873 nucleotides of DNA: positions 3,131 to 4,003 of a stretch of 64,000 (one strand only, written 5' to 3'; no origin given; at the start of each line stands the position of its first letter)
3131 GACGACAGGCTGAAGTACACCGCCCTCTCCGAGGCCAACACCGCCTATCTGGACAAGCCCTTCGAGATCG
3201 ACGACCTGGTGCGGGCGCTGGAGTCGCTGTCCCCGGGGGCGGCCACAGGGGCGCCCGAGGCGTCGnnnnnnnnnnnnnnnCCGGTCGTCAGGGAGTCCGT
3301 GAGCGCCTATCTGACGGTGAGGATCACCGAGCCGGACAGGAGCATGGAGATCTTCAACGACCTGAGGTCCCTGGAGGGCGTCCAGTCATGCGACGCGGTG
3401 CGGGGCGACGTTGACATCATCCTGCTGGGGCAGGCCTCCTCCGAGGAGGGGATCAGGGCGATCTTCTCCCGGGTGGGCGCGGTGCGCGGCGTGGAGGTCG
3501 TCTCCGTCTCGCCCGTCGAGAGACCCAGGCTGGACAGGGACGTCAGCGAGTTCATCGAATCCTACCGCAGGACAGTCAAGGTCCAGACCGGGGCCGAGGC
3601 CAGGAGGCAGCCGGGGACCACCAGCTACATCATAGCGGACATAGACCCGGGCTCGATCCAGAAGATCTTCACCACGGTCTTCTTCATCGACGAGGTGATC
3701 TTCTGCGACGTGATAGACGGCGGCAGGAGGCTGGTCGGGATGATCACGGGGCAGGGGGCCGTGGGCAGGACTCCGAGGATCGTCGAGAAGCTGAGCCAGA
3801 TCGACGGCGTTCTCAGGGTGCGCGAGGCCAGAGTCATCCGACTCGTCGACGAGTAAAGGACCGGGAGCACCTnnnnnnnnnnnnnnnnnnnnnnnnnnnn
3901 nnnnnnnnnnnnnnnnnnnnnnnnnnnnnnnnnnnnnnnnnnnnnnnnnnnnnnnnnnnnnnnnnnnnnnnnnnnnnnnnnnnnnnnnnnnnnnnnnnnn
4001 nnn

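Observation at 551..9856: Single 9.3-kb operon combining canonical NfnAB with a StnABC-like (Sporomusa-type Nfn) NuoEFG module and an embedded regulator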

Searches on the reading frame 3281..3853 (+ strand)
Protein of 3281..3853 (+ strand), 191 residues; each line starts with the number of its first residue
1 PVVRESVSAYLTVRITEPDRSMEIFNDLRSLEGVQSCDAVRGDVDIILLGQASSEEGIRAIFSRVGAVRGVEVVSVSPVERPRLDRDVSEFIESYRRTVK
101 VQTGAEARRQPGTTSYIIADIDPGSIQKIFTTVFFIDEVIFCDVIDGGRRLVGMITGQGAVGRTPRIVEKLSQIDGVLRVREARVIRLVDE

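Call 38: search_protein_representatives(protein=window:3281-3853:+)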
Query: 191 residues. Proteins with E-value up to 0.001 (for the whole library): 125; up to 1e-10: 63; up to 1e-30: 11. The best 125 are listed.
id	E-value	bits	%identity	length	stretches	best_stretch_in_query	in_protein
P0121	2.7e-77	274.9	67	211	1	1-190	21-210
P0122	1.2e-61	223.9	55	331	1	3-190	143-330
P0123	3.2e-58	212.8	64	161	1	31-191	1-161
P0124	1.7e-54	200.7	53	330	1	4-190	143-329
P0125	3.8e-47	176.8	46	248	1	3-189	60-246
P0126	4.8e-46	173.2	48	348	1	7-187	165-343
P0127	9.6e-44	165.7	46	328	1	5-190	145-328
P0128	6.2e-42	159.8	68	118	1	81-191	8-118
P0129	6.9e-41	156.4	64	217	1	69-190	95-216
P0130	1.5e-37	145.5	44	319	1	5-190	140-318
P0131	2.2e-31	125.4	35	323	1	8-188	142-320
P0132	1.4e-28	116.3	35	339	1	2-187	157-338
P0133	3.8e-25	105.1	39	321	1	6-188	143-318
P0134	6.1e-25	104.4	34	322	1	5-188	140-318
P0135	8.9e-25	103.9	33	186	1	8-188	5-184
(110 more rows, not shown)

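Call 49: search_solved_structures(query=A3, max_evalue=10, show_alignments=2)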
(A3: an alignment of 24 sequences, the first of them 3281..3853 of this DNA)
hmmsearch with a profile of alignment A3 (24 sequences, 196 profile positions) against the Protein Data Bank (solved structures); distinct sequences matched with E-value up to 10: 33.
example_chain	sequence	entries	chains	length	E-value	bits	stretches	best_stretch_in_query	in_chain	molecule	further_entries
2zbc_A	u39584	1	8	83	3.5e-10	43.2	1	11-81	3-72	83aa long hypothetical transcriptional regulator asnC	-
2cvi_A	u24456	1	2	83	2.7e-09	40.3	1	10-81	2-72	75aa long hypothetical regulatory protein AsnC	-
2e1a_A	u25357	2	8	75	3e-09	40.1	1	10-80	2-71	75aa long hypothetical regulatory protein AsnC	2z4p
7fby_A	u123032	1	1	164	4.4e-09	39.6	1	110-182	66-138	Transcriptional regulatory protein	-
9w4v_A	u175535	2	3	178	5.4e-09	39.3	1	110-182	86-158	Uncharacterized HTH-type transcriptional regulator PH0140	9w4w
2cyy_A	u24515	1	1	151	8.9e-08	35.3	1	11-86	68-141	Putative HTH-type transcriptional regulator PH1519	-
1ri7_A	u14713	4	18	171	1.3e-07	34.8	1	11-86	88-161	Putative transcriptional regulator | Putative HTH-type transcriptional regulator PH1519 | Uncharacterized HTH-type transcriptional regulator PH1519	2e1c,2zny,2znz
2djw_A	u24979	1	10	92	7.3e-07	32.3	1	118-185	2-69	probable transcriptional regulator, AsnC family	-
1i1g_A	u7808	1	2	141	3e-06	30.3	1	124-186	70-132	TRANSCRIPTIONAL REGULATOR LRPA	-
2cg4_A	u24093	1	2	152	9.6e-06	28.7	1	11-85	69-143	REGULATORY PROTEIN ASNC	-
2w25_A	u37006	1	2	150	0.00025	24.1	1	9-84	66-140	PROBABLE TRANSCRIPTIONAL REGULATORY PROTEIN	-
2vbw_A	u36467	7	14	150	0.00075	22.5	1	9-84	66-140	TRANSCRIPTIONAL REGULATORY PROTEIN | PROBABLE TRANSCRIPTIONAL REGULATORY PROTEIN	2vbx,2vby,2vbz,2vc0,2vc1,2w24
2ivm_A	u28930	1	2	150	0.00076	22.5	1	9-84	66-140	TRANSCRIPTIONAL REGULATORY PROTEIN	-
2gqq_A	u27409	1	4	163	0.0014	21.7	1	128-192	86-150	Leucine-responsive regulatory protein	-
2dbb_A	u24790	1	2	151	0.0026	20.7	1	11-85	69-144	Putative HTH-type transcriptional regulator PH0061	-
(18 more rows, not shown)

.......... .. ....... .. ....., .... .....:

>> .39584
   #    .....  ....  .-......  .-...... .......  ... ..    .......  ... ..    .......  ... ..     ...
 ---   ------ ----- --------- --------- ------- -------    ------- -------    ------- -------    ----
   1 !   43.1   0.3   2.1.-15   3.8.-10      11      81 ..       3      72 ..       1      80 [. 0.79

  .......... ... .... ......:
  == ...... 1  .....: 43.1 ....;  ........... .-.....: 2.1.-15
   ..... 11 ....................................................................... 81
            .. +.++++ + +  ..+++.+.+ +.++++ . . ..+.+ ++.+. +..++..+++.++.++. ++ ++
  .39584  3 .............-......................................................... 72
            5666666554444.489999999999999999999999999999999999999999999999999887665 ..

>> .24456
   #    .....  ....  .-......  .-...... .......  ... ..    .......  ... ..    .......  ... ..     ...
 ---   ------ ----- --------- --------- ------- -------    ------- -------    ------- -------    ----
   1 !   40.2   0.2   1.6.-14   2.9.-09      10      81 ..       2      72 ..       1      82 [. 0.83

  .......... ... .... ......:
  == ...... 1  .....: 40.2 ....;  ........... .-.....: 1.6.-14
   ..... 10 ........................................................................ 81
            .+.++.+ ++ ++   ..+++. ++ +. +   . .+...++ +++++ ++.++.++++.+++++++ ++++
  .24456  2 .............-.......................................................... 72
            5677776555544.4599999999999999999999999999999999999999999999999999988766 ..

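Call 50: search_protein_families(library=pfam, alignment_id=A3, max_evalue=0.01)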
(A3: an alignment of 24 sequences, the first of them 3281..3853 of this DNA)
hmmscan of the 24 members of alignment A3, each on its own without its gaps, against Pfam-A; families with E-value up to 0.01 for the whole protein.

A. member 1, window:3281-3853:+ (191 aa): 1 family
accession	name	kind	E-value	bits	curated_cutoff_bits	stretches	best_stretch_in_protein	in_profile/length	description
PF01037.27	AsnC_trans_reg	-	2.5e-06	27.7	25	1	23-79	13-70/73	Lrp/AsnC ligand binding domain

B. families by the number of members that match (of 24 scanned): 7 families
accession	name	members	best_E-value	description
PF01037.27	AsnC_trans_reg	24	1.5e-25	Lrp/AsnC ligand binding domain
PF22482.2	AsnC_trans_reg_3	11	8.3e-08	PF0864 C-terminal dimeric alpha+beta barrel domain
PF03927.19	NapD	4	6.8e-07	NapD protein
PF23925.1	A-sol_ELP1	1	0.0046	ELP1 alpha-solenoid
PF23448.1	CAP-like_CFAP184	1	0.0091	CFAP184 CAP-like domain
PF13291.12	ACT_4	1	0.0098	ACT domain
PF04359.20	DUF493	1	0.0099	Protein of unknown function (DUF493)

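Call 52: find_homologous_proteins(query=A4, max_evalue=1e-10)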
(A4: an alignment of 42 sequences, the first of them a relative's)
Query A4 (42 sequences) (312 aa, profile of the alignment): 61 proteins with E <= 1e-10 among 8000 candidates.
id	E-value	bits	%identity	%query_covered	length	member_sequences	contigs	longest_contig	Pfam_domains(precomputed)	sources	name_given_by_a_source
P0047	3.1e-106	373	31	99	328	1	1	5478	PF01037.29,PF00072.31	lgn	-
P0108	3.3e-104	367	31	99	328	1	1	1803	PF00072.31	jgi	jgi:two-component system chemotaxis response regulator CheY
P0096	2.3e-96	341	29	99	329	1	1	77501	PF01037.29,PF00072.31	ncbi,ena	-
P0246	1.9e-90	321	39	99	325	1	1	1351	PF01037.29,PF00072.31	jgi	jgi:DNA-binding response OmpR family regulator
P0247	2.0e-90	321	41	99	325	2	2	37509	PF01037.29,PF00072.31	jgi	-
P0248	4.5e-89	317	39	99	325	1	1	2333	PF01037.29,PF00072.31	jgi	jgi:DNA-binding response OmpR family regulator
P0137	4.1e-88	314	40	99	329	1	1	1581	PF00072.31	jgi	jgi:CheY-like chemotaxis protein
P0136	4.0e-83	297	100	100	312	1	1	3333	PF01037.29,PF00072.31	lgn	-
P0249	1.4e-82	296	37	99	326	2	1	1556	PF01037.29,PF00072.31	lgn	-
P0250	1.1e-81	293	41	99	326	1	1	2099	PF01037.29,PF00072.31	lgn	-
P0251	2.0e-78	282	38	99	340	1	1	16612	PF00072.31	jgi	jgi:CheY-like chemotaxis protein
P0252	3.7e-78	281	61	100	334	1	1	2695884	PF01037.29,PF00072.31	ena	-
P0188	8.3e-78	280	23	83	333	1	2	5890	PF01037.29,PF00072.31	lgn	-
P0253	2.8e-77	278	62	100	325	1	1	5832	PF01037.29,PF00072.31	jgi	jgi:CheY-like chemotaxis protein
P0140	4.5e-77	277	35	96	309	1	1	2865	PF01037.29,PF00072.31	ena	-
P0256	1.2e-74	269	37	99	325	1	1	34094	PF01037.29,PF00072.31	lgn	-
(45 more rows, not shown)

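Call 53: find_encoding_contigs(protein=P0252, flank=9000, max_places=1)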
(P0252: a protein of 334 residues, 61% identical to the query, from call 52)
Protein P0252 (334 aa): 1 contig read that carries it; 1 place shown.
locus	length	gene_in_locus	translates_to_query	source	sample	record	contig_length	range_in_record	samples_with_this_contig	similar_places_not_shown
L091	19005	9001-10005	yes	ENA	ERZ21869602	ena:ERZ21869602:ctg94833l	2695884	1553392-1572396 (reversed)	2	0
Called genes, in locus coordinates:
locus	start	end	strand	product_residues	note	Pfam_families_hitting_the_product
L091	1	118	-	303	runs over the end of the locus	PF00892:EamA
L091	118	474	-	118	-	PF02641:DUF190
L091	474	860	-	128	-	PF02537:CRCB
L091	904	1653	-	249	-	-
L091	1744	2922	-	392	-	-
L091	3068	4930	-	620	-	PF08439:Peptidase_M3_N, PF01432:Peptidase_M3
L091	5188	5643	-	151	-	-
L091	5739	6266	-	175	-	PF06695:Sm_multidrug_ex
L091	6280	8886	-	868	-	PF11897:DUF3417, PF00343:Phosphorylase, PF28476:GlgP_C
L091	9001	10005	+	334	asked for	PF00072:Response_reg, PF01037:AsnC_trans_reg (faint)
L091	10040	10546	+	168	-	PF01257:2Fe-2S_thioredx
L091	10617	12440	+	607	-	PF12837:Fer4_6 (faint), PF01512:Complex1_51K, PF10589:NADH_4Fe-4S, PF12838:Fer4_7, PF13187:Fer4_9 (weak), PF13237:Fer4_10 (weak), PF14697:Fer4_21, PF00037:Fer4 (weak), +1 more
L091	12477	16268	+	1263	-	PF13510:Fer2_4, PF14691:Fer4_20, PF01266:DAO (weak), PF07992:Pyr_redox_2, PF13450:NAD_binding_8, PF13738:Pyr_redox_3 (weak), PF22117:Fer4_Nqo3, PF00384:Molybdopterin, +5 more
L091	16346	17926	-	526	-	PF14691:Fer4_20, PF01946:Thi4 (weak), PF13738:Pyr_redox_3 (faint), PF01266:DAO (weak), PF07992:Pyr_redox_2, PF13450:NAD_binding_8, PF00070:Pyr_redox (weak)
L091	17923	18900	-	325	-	PF10418:DHODB_Fe-S_bind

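Call 54: find_encoding_contigs(protein=P0247, flank=9000, max_places=1)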
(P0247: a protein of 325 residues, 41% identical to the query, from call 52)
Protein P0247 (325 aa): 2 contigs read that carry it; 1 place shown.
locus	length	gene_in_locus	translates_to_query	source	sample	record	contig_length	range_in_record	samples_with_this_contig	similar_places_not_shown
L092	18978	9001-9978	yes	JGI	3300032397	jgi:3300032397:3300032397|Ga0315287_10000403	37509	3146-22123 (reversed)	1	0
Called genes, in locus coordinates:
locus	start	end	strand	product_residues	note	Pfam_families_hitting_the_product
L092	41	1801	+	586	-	-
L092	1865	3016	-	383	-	-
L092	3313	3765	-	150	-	-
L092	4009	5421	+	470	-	PF03349:Toluene_X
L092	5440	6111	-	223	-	PF09335:VTT_dom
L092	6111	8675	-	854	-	PF11897:DUF3417, PF00343:Phosphorylase, PF28476:GlgP_C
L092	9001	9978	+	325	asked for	PF00072:Response_reg, PF01037:AsnC_trans_reg (faint)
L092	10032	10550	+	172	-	PF01257:2Fe-2S_thioredx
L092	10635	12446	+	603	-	PF01512:Complex1_51K, PF10589:NADH_4Fe-4S, PF00037:Fer4 (weak), PF12838:Fer4_7, PF13187:Fer4_9, PF13237:Fer4_10, PF14697:Fer4_21, PF00037:Fer4 (weak), +2 more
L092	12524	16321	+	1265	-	PF13510:Fer2_4, PF14691:Fer4_20, PF00070:Pyr_redox (faint), PF07992:Pyr_redox_2, PF13450:NAD_binding_8, PF12838:Fer4_7 (weak), PF22117:Fer4_Nqo3, PF00384:Molybdopterin, +3 more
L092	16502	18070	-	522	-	PF14691:Fer4_20, PF01262:AlaDh_PNT_C (faint), PF13738:Pyr_redox_3 (faint), PF00070:Pyr_redox (faint), PF00890:FAD_binding_2 (faint), PF01266:DAO (faint), PF07992:Pyr_redox_2, PF13450:NAD_binding_8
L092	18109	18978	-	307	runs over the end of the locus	PF10418:DHODB_Fe-S_bind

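Call 55: find_encoding_contigs(protein=P0256, flank=9000, max_places=1)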
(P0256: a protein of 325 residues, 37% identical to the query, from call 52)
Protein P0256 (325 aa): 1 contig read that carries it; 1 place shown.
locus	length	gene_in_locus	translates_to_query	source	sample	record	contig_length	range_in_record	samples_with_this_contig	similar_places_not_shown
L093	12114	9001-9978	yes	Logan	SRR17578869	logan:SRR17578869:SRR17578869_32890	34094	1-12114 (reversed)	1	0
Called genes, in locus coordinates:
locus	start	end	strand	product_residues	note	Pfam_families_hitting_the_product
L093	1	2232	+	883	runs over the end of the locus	PF13360:PQQ_2, PF13570:Beta-prop_ACSF4, PF25292:Beta-prop_CGLA (faint), PF13360:PQQ_2, PF13570:Beta-prop_ACSF4, PF13360:PQQ_2, PF13570:Beta-prop_ACSF4, PF13360:PQQ_2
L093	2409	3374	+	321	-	PF01545:Cation_efflux, PF16916:ZT_dimer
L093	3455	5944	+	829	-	-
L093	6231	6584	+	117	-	PF01740:STAS, PF13466:STAS_2 (weak)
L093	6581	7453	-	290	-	PF00005:ABC_tran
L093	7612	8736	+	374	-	-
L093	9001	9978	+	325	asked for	PF00072:Response_reg, PF01037:AsnC_trans_reg (faint)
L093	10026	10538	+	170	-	PF01257:2Fe-2S_thioredx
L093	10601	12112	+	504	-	?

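Call 56: search_protein_families(library=pfam, proteins=[L091:17923-18900:-, L091:16346-17926:-], max_evalue=0.001)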
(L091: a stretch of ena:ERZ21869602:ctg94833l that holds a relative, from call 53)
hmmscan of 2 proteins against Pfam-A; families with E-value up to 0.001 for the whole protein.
L091:17923-18900:- (325 aa): 2 families
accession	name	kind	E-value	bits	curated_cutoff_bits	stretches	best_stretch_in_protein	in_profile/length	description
PF10418.14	DHODB_Fe-S_bind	-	2.5e-12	46.8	23.9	1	236-273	1-41/41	Iron-sulfur cluster binding domain of dihydroorotate dehydrogenase B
PF00970.30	FAD_binding_6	-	4.8e-05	24.1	21.1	1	28-115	4-96/99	Oxidoreductase FAD-binding domain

L091:16346-17926:- (526 aa): 11 families
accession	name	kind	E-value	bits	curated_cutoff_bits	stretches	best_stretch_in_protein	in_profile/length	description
PF14691.11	Fer4_20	-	5.6e-43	145.8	25.8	1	31-140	1-111/113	Dihydroprymidine dehydrogenase domain II, 4Fe-4S cluster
PF07992.20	Pyr_redox_2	-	2.1e-33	116.4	26.1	1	155-461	2-291/291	Pyridine nucleotide-disulphide oxidoreductase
PF00070.33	Pyr_redox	-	7.8e-15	55.6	22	2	294-369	1-79/82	Pyridine nucleotide-disulphide oxidoreductase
PF13450.12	NAD_binding_8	-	1.8e-09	38.2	21.9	1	158-192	1-35/68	NAD(P)-binding Rossmann-like domain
PF01266.30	DAO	-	2.4e-07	31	27.9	1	156-189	2-35/353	FAD dependent oxidoreductase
PF13738.12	Pyr_redox_3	-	9.8e-07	28.7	30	0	287-327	159-198/305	Pyridine nucleotide-disulphide oxidoreductase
PF01946.23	Thi4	-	3.5e-06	26.9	26.2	1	155-220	19-84/235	Thi4 family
PF01262.27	AlaDh_PNT_C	-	5.8e-05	23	23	0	288-317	24-53/214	Alanine dehydrogenase/PNT, C-terminal domain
PF03486.20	HI0933_like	-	0.00012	22.1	50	1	155-189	2-36/244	HI0933-like protein Rossmann domain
PF13241.12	NAD_binding_7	-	0.00031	21.7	22.1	0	290-318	5-33/104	Putative NAD(P)-binding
PF00890.30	FAD_binding_2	-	0.0007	19.3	20.4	0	156-191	2-37/414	FAD binding domain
